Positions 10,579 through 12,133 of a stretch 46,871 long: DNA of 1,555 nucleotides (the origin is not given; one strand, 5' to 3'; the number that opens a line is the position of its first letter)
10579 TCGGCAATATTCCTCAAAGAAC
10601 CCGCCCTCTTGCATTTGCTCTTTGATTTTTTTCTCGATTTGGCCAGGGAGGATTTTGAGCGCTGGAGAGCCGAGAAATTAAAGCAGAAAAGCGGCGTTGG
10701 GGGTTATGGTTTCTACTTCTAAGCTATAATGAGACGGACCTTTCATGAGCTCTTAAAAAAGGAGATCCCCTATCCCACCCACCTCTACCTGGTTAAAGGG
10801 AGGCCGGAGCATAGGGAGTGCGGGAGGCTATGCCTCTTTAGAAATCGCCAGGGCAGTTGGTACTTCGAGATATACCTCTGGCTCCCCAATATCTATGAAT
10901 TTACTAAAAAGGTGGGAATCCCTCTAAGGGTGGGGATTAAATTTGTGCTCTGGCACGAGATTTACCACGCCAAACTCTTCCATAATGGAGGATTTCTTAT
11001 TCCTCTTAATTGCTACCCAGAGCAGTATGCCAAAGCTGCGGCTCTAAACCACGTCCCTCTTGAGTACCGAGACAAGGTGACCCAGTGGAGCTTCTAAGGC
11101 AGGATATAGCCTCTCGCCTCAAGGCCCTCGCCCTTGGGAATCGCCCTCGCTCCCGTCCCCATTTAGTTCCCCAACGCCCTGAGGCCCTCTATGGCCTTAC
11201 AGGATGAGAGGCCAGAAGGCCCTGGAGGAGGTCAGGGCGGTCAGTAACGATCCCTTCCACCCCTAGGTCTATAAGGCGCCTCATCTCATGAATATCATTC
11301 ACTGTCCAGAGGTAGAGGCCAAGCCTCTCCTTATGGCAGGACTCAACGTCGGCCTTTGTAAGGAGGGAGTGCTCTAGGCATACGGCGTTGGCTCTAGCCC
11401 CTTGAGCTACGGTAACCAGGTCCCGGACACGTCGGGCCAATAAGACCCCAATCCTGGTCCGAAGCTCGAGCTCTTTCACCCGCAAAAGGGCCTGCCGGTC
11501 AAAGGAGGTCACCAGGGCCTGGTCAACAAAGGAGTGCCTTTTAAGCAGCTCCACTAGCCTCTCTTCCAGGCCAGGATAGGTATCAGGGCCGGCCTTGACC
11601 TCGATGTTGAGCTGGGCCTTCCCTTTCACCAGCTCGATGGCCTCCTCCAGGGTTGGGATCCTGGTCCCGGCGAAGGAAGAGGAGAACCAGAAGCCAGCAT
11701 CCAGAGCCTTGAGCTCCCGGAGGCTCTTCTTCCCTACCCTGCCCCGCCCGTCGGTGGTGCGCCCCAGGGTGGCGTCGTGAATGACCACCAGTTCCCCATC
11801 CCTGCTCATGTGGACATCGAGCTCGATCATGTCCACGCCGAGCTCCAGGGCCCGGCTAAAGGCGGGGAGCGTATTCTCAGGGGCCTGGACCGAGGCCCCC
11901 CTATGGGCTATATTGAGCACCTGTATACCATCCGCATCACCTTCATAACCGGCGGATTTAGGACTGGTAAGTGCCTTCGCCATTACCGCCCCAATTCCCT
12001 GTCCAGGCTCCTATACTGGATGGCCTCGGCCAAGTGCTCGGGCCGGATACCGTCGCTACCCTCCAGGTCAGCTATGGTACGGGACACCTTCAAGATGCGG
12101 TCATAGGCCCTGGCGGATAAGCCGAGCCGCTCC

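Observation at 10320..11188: Low-GC cargo of the island: two or three unknown small ORFs including a 122-aa HExxH mini-zincin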

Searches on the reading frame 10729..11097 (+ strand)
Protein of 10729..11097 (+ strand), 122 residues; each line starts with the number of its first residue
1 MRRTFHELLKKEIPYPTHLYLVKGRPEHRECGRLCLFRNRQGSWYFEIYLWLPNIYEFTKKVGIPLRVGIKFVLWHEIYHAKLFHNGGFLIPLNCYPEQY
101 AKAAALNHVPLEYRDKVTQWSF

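Call 4: search_protein_families(library=pfam, proteins=[window:10729-11097:+], max_evalue=1)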
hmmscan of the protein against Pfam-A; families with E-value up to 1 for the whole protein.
window:10729-11097:+ (122 aa): 0 families

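Call 5: search_protein_families(library=phrogs, proteins=[window:10729-11097:+], max_evalue=1)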
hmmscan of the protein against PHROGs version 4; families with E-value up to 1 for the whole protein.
window:10729-11097:+ (122 aa): 1 family
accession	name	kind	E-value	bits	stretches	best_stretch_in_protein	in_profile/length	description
phrog_16759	-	unknown function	0.3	12.5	1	57-73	20-36/58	-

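Call 6: search_protein_families(library=padloc, proteins=[window:10729-11097:+], max_evalue=1)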
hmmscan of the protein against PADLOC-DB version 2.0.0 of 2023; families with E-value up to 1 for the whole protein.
window:10729-11097:+ (122 aa): 0 families

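Call 7: search_protein_families(library=ncbifam, proteins=[window:10729-11097:+], max_evalue=1)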
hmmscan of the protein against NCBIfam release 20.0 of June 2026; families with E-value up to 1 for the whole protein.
window:10729-11097:+ (122 aa): 1 family
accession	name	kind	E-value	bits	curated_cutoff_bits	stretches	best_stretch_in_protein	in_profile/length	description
NF007238.0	PRK09672.1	equivalog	0.16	11.2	274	1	70-87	165-182/309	phage exclusion protein Lit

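Call 8: find_homologous_proteins(query=window:10729-11097:+, max_evalue=0.01)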
Query window:10729-11097:+ (122 aa): 2 proteins with E <= 0.01 among 3 candidates.
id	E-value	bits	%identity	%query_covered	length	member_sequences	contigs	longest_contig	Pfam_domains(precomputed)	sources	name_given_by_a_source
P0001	9.9e-82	289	100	100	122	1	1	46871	-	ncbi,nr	ncbi:MAG: hypothetical protein HY998_04975 [candidate division NC10 bacterium]|nr:hypothetical prote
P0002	6.7e-58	212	74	98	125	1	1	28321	-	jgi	-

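Call 10: find_encoding_contigs(protein=P0002, flank=10000, max_places=6)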
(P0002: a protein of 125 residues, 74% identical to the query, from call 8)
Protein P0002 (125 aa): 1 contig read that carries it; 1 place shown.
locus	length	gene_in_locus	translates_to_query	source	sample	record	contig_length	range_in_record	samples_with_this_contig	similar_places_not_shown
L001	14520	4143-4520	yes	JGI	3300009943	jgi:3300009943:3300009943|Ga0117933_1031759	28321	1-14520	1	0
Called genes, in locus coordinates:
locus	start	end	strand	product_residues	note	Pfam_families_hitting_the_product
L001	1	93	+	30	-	?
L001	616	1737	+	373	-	PF02515:CoA_transf_3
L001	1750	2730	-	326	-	PF13404:HTH_AsnC-type, PF22451:NirdL-like_HTH, PF17805:AsnC_trans_reg2, PF22451:NirdL-like_HTH, PF17805:AsnC_trans_reg2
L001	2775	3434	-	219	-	PF12844:HTH_19, PF13560:HTH_31, PF01381:HTH_3, PF13413:HTH_25 (weak), PF00717:Peptidase_S24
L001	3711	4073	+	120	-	-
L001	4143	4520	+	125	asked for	-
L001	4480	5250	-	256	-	PF03009:GDPD, PF13653:GDPD_2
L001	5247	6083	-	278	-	PF03618:Kinase-PPPase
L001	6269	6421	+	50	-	PF01381:HTH_3 (weak)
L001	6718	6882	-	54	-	-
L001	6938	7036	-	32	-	-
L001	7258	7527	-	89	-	PF18882:DUF5647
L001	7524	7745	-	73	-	PF24839:DUF7718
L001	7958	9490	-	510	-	PF13541:ChlI, PF00493:MCM (weak), PF05496:RuvB_N (faint), PF01078:Mg_chelatase, PF07728:AAA_5 (weak), PF13335:Mg_chelatase_C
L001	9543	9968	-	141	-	PF00571:CBS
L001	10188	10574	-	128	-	PF02021:UPF0102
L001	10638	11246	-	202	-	PF01351:RNase_HII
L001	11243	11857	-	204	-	PF04367:DUF502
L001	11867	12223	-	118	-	PF01245:Ribosomal_L19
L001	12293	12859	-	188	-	PF01746:tRNA_m1G_MT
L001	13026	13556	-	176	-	PF01782:RimM, PF05239:PRC, PF24986:PRC_RimM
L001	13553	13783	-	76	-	PF13083:KH_KhpA-B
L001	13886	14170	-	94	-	PF00886:Ribosomal_S16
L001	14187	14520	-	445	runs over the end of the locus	PF01656:CbiA (faint), PF02881:SRP54_N, PF06414:Zeta_toxin (faint), PF13401:AAA_22 (weak), PF00448:SRP54, PF02978:SRP_SPB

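Call 18: search_protein_representatives(protein=window:10729-11097:+)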
Query: 122 residues. Proteins with E-value up to 0.001 (for the whole library): 2; up to 1e-10: 2; up to 1e-30: 1. The best 2 are listed.
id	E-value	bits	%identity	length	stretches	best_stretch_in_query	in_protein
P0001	3.2e-82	289.2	100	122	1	1-122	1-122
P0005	2.5e-11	59.6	30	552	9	64-97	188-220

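Call 24: find_related_loci(query=A2, collection=genome_contigs, flank=6000)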
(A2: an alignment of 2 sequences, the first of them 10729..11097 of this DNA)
Query A2 (122 aa) in genome_contigs; peptide patterns used: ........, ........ (x = any residue, [..] = any of these).
144 stretches matched a pattern, but none encodes a relative of the query by tblastn (E <= 1e-3).

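Call 25: search_solved_structures(query=A2, max_evalue=10, show_alignments=3)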
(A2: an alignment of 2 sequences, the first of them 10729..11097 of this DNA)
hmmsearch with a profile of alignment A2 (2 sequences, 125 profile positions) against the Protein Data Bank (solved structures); distinct sequences matched with E-value up to 10: 0.
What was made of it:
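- On ImmA/IrrE (COG2856, Peptidase_M78) and CapP anti-repressor metalloproteases: No PDB sequence at E<=10 (call 25).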

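Call 33: predict_structure(alignment_id=A2)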
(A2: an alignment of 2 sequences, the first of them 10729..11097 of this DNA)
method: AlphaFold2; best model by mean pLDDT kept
length: 122 residues; sequences in the alignment: 2
mean_pLDDT: 39.7   pTM: 0.34
mean pLDDT of the five models: 39.7, 39.2, 38.4, 35.2, 34.1
residues with pLDDT >= 90: 0; 70-90: 0; 50-70: 18; < 50: 104
segments of 3 or more residues with pLDDT < 50: 1-23, 28-30, 42-45, 51-122
pLDDT, mean of each block of 10 residues (from residue 1): 42 41 48 52 51 48 38 30 25 32 33 38 28
secondary structure, 60 per line:
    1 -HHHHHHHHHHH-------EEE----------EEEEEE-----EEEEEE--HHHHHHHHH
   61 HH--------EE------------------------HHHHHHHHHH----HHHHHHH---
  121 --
elements in order: H2-12 E20-22 E33-38 E44-49 H52-62 H97-106 H111-117
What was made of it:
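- On YgjP-like (DUF45) / SprT-like / WLM minimal zincins: The AlphaFold2 model has mean pLDDT 39.7, falling to 25-30 around the motif (call 33).
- The low-confidence AlphaFold model does not place the motif in a helix (call 33).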

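Call 38: search_protein_families(library=pfam, alignment_id=A2, max_evalue=10)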
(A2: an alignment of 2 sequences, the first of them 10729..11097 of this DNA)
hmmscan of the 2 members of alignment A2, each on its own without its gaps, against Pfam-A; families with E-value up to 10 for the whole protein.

A. member 1, window:10729-11097:+ (122 aa): 0 families

B. families by the number of members that match (of 2 scanned): 0 families
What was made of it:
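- Closest known: Minimal zincins: YgjP-like/DUF45, SprT-like, WLM. Different: No Pfam hit at E<=10 (call 38).
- orfB has no detectable similarity to any metallopeptidase family (calls 4, 38, 25).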

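Call 39: search_dna_similar(query=window:10729-11097:+, collection=phages, mode=protein, max_evalue=1)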
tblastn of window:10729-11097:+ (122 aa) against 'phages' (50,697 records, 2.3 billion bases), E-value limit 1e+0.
Records with a match: 2; places in all: 2; records where one place covers at least 80% of the query: 0.
Best place of each record, by identity: <60% 2.
By first word of the organism name: Klebsiella 2.
By host as written in the record: Klebsiella pneumoniae 135080 2.
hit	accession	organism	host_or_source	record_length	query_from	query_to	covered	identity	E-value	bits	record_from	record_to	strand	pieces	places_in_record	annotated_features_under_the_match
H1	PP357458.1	Klebsiella phage phi1_175008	Klebsiella pneumoniae 135080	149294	3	84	67%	31.8%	8e-1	34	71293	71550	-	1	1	tRNA-Ser | tRNA-Lys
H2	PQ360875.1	Klebsiella phage phi1_175008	Klebsiella pneumoniae 135080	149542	3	84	67%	31.8%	8e-1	34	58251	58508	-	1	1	tRNA-Lys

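Call 40: search_dna_similar(query=window:10729-11097:+, collection=plasmids, mode=protein, max_evalue=1)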
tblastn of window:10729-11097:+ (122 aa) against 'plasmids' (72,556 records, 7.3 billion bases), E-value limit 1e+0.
No match.
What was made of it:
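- Tried and rejected: tblastn of orfB against phages and plasmids gave nothing (calls 39, 40).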

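Call 51: fold_search(model_id=the predicted structure, library=pdb)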
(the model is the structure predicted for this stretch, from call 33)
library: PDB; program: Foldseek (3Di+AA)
matches with E <= 10: 301; with E <= 0.001: 0
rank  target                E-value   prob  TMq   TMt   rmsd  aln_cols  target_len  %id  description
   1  9bkd_G                2.3e-01  0.21  0.33  0.25  14.3       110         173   13  The structure of human Pdcd4 bound to the 40S small ribosomal subunit (released 2024-09-04)
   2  7r4x_H                2.5e-01  0.13  0.23  0.16  15.8       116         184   16  Cryo-EM reconstruction of the human 40S ribosomal subunit - Full map (released 2023-02-22)
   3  5a2q_H                3.2e-01  0.13  0.24  0.17  15.7       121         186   15  Structure of the HCV IRES bound to the human ribosome (released 2015-07-15)
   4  9spi_SH               3.2e-01  0.11  0.22  0.17  15.8       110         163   17  CRYO-EM STRUCTURE OF HUMAN 80S RIBOSOME WITH A/P/E-SITE TRNA AND MRNA CONTAINING URIDINE (released 2026-01-21)
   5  2oqa_A                3.2e-01  0.08  0.18  0.12  10.9        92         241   13  X-ray Sequence and Crystal Structure of Luffaculin 1, a Novel Type 1 Ribosome-inactivating Protein (released 2007-05-29)
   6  7r81_I2               3.5e-01  0.08  0.19  0.13  16.1       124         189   14  Structure of the translating Neurospora crassa ribosome arrested by cycloheximide (released 2021-12-01)
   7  6zxf_H                3.7e-01  0.15  0.30  0.22  13.0       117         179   13  Cryo-EM structure of a late human pre-40S ribosomal subunit - State G (released 2020-12-02)
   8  6ybd_G                4.0e-01  0.14  0.27  0.20  12.9        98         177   12  Structure of a human 48S translational initiation complex - eIF3 (released 2020-09-16)
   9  7ls2_t                4.0e-01  0.14  0.30  0.22  14.7       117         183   14  80S ribosome from mouse bound to eEF2 (Class I) (released 2021-11-03)
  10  9kzu_SH               4.0e-01  0.08  0.21  0.15  15.9       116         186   18  Cryo-EM structure of the HCV IRES-dependently initiated CMV-stalled 80S ribosome (non-rotated state) in complexed wit (released 2025-12-03)
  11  4uje_BH               4.2e-01  0.16  0.32  0.23  15.0       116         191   11  Regulation of the mammalian elongation cycle by 40S subunit rolling: a eukaryotic-specific ribosome rearrangement (released 2014-07-16)
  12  7olc_SH               4.2e-01  0.11  0.22  0.14  16.4       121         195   15  Thermophilic eukaryotic 80S ribosome at idle POST state (released 2022-01-26)
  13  9c3h_SH               4.5e-01  0.10  0.23  0.16  15.9       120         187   16  Structure of the CNOT3-bound human 80S ribosome with tRNA-ARG in the P-site. (released 2024-12-04)
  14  7qix_H                4.5e-01  0.08  0.20  0.14  15.4       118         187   18  Specific features and methylation sites of a plant ribosome. 40S body ribosomal subunit. (released 2022-06-15)
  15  7mdz_HH               4.8e-01  0.13  0.32  0.23  15.3       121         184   14  80S rabbit ribosome stalled with benzamide-CHX (released 2021-09-01)
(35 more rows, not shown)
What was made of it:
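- On YgjP-like (DUF45) / SprT-like / WLM minimal zincins: Foldseek matches are all E>0.2 and unrelated (call 51).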

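Call 53: search_protein_families(library=pfam, proteins=[L001:6269-6421:+, L001:6718-6882:-, L001:7258-7527:-, L001:7524-7745:-], max_evalue=1)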
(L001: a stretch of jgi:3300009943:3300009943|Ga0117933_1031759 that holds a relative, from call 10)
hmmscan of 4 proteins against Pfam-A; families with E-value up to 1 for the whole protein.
L001:6269-6421:+ (50 aa): 6 families
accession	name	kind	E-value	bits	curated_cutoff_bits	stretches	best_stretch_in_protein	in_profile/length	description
PF01381.28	HTH_3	-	9e-06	26.1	23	1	6-40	15-49/55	Helix-turn-helix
PF13560.12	HTH_31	-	0.00057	20.6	27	1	7-42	21-57/64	Helix-turn-helix domain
PF12844.13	HTH_19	-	0.0013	19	30.2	1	6-48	18-60/64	Helix-turn-helix domain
PF07022.19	Phage_CI_repr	-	0.032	15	22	1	6-31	18-43/65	Bacteriophage CI repressor helix-turn-helix domain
PF15943.11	YdaS_toxin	-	0.064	13.5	30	1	7-43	15-51/65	Bacterial toxin YdaS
PF13443.12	HTH_26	-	0.1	13.3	22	1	6-25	16-35/63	Cro/C1-type HTH DNA-binding domain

L001:6718-6882:- (54 aa): 0 families

L001:7258-7527:- (89 aa): 1 family
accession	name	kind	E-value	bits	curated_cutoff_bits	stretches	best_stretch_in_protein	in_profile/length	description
PF18882.5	DUF5647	-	9e-29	99.5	27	1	5-79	1-75/79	Family of unknown function (DUF5647)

L001:7524-7745:- (73 aa): 1 family
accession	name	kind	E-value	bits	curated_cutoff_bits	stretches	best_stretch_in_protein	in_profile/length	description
PF24839.1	DUF7718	-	7.3e-24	84.1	25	1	2-72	33-103/104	Domain of unknown function (DUF7718)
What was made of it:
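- The L001 neighbourhood holds small HTH_3, DUF5647 and DUF7718 genes (calls 10, 53).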

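Call 64: find_related_loci(query=A2, collection=viral_contigs, flank=5000)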
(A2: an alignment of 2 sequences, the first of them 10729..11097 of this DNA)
Query A2 (122 aa) in viral_contigs; peptide patterns used: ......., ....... (x = any residue, [..] = any of these).
31 stretches matched a pattern, but none encodes a relative of the query by tblastn (E <= 1e-3).

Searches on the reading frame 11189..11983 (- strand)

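Call 4: search_protein_families(library=pfam, proteins=[window:11189-11983:-], max_evalue=1)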
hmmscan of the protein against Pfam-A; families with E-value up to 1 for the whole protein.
window:11189-11983:- (264 aa): 3 families
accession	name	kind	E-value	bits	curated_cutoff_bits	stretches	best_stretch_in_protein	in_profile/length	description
PF03009.23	GDPD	-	1.1e-48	166.9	23.6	1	27-252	1-244/244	Glycerophosphoryl diester phosphodiesterase family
PF13653.12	GDPD_2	-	9.6e-08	32.7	27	1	223-251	2-30/30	Glycerophosphoryl diester phosphodiesterase family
PF00388.25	PI-PLC-X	-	0.0097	16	23.1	1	40-73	30-63/144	Phosphatidylinositol-specific phospholipase C, X domain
